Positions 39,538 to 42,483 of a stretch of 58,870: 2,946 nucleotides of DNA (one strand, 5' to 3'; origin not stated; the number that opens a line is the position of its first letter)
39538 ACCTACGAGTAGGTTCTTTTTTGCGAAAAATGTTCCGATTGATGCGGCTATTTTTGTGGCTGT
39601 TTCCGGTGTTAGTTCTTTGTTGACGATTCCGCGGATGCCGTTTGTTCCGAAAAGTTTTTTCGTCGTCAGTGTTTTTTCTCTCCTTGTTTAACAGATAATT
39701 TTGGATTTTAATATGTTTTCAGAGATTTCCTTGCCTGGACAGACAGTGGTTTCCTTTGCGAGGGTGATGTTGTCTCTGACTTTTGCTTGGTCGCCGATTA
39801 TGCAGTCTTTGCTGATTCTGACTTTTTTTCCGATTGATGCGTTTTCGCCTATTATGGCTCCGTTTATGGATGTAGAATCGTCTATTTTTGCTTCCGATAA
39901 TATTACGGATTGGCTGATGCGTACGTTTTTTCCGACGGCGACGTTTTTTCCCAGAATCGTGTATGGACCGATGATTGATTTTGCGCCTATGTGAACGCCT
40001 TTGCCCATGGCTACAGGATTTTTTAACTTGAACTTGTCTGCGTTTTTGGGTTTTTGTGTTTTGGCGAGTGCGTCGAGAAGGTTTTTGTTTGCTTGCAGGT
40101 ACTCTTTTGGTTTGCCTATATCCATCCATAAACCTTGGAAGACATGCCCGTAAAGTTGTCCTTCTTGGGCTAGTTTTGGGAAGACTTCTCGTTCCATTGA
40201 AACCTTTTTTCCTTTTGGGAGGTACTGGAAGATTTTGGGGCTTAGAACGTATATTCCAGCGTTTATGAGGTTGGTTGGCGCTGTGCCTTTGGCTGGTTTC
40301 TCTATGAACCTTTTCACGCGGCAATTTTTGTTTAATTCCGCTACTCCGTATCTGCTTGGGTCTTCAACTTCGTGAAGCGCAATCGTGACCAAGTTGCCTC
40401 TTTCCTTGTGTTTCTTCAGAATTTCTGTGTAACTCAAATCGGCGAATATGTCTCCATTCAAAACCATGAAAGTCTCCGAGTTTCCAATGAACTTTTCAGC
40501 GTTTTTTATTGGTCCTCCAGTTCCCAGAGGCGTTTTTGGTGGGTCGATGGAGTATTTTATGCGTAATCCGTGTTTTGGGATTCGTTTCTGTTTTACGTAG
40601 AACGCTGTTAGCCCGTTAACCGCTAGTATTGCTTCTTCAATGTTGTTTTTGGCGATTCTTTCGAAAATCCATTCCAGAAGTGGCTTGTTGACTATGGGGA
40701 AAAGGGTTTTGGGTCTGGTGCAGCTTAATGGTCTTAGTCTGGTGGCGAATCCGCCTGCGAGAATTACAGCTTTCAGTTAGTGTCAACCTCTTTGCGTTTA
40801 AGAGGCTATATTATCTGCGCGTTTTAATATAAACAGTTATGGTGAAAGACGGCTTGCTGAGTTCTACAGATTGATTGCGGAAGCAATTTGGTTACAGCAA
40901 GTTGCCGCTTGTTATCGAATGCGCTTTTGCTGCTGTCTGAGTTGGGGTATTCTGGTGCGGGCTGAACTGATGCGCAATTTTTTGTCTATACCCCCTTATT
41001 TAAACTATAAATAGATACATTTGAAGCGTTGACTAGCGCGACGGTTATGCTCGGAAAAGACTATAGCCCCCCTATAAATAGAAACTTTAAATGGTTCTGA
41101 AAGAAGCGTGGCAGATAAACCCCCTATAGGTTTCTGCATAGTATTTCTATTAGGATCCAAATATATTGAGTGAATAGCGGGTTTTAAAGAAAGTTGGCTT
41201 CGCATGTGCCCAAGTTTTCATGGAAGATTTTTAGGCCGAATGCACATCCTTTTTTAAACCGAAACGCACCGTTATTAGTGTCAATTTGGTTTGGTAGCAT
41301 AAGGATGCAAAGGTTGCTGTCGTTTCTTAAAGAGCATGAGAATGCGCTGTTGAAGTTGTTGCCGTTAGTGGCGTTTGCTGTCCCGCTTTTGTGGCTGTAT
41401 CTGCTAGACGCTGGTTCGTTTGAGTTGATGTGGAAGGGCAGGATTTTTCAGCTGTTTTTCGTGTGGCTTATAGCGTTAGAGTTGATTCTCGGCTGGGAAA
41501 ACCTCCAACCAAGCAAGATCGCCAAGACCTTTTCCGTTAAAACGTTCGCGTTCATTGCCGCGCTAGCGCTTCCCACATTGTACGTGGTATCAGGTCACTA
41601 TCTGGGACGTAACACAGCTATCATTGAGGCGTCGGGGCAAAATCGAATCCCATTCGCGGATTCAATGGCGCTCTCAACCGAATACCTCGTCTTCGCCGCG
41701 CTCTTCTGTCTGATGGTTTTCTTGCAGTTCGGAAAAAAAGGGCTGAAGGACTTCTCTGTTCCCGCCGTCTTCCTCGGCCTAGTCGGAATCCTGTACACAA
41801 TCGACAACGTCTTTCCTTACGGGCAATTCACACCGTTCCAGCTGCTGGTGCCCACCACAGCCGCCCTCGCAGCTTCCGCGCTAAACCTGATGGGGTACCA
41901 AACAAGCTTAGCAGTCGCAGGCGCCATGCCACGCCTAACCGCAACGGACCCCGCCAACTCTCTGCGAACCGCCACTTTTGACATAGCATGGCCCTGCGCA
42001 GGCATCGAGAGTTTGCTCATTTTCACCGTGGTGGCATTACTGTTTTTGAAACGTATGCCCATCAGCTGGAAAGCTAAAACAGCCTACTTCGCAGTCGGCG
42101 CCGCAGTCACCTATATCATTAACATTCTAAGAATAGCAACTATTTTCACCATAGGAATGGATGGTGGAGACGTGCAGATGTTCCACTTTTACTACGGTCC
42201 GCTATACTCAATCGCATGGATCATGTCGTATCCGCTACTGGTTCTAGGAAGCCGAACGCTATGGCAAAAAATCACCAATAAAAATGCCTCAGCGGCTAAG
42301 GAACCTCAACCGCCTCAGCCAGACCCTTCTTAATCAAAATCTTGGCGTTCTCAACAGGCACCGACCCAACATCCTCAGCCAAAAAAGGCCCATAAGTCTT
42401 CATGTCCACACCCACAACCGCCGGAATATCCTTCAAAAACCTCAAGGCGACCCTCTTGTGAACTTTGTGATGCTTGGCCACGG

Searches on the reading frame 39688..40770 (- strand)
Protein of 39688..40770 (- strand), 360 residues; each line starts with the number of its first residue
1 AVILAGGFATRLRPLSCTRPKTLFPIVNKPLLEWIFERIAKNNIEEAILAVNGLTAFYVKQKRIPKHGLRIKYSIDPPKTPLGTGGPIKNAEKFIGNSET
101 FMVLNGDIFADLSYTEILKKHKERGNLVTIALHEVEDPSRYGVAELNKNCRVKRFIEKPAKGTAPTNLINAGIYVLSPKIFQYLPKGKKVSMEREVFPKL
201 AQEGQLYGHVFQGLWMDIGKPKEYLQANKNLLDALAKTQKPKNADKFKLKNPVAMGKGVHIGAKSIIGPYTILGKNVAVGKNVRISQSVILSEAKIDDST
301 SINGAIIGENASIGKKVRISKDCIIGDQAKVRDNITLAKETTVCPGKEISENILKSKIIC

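Call 11: search_protein_families(library=pfam, proteins=[window:39688-40770:-])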
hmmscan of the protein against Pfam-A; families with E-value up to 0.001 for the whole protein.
window:39688-40770:- (360 aa): 8 families
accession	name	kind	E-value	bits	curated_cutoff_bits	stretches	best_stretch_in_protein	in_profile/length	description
PF00483.29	NTP_transferase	-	5.8e-52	177.2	21.2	1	1-232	2-243/245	Nucleotidyl transferase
PF25084.1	LbH_EIF2B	-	8.8e-19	67.9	54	1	243-337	12-105/105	EIF2B subunit epsilon LbH domain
PF00132.30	Hexapep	-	6.5e-12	45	27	1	258-290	1-33/36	Bacterial transferase hexapeptide (six repeats)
PF25087.1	GMPPB_C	-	7.9e-10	38.9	39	1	258-359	10-110/110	GMPPB C-terminal domain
PF12804.13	NTP_transf_3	-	1.4e-07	32.3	27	1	1-109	1-98/160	MobA-like NTP transferase domain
PF21711.3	DCTN5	-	4.2e-06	27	40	1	254-346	56-143/182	Dynactin subunit 5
PF24894.1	Hexapep_GlmU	-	1.9e-05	25.1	23.3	1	271-322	35-86/104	GlmU-like, C-terminal hexapeptide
PF25247.1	LbH_GLGC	-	0.00015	22.1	27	0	295-336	75-122/135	GLGC left-handed parallel beta-helix domain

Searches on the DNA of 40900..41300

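Call 24: search_rna_families(source=window, start=40900, end=41300, threshold=evalue, max_evalue=10)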
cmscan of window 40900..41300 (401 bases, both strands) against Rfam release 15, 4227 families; matches with E-value up to 10: 1.
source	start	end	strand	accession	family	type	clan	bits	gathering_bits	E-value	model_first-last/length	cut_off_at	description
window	41137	41245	-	RF00568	SNORA26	Gene; snRNA; snoRNA; HACA-box;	CL00032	14.5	40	6.1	1-122/122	no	Small nucleolar RNA SNORA26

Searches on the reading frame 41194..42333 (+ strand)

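Call 11: search_protein_families(library=pfam, proteins=[window:41194-42333:+])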
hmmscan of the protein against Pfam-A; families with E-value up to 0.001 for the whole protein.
window:41194-42333:+ (379 aa): 1 family
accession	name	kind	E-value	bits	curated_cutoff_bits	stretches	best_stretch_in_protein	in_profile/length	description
PF09721.15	Exosortase_EpsH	-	1.1e-10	41.8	25.7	1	82-342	23-243/254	Transmembrane exosortase (Exosortase_EpsH)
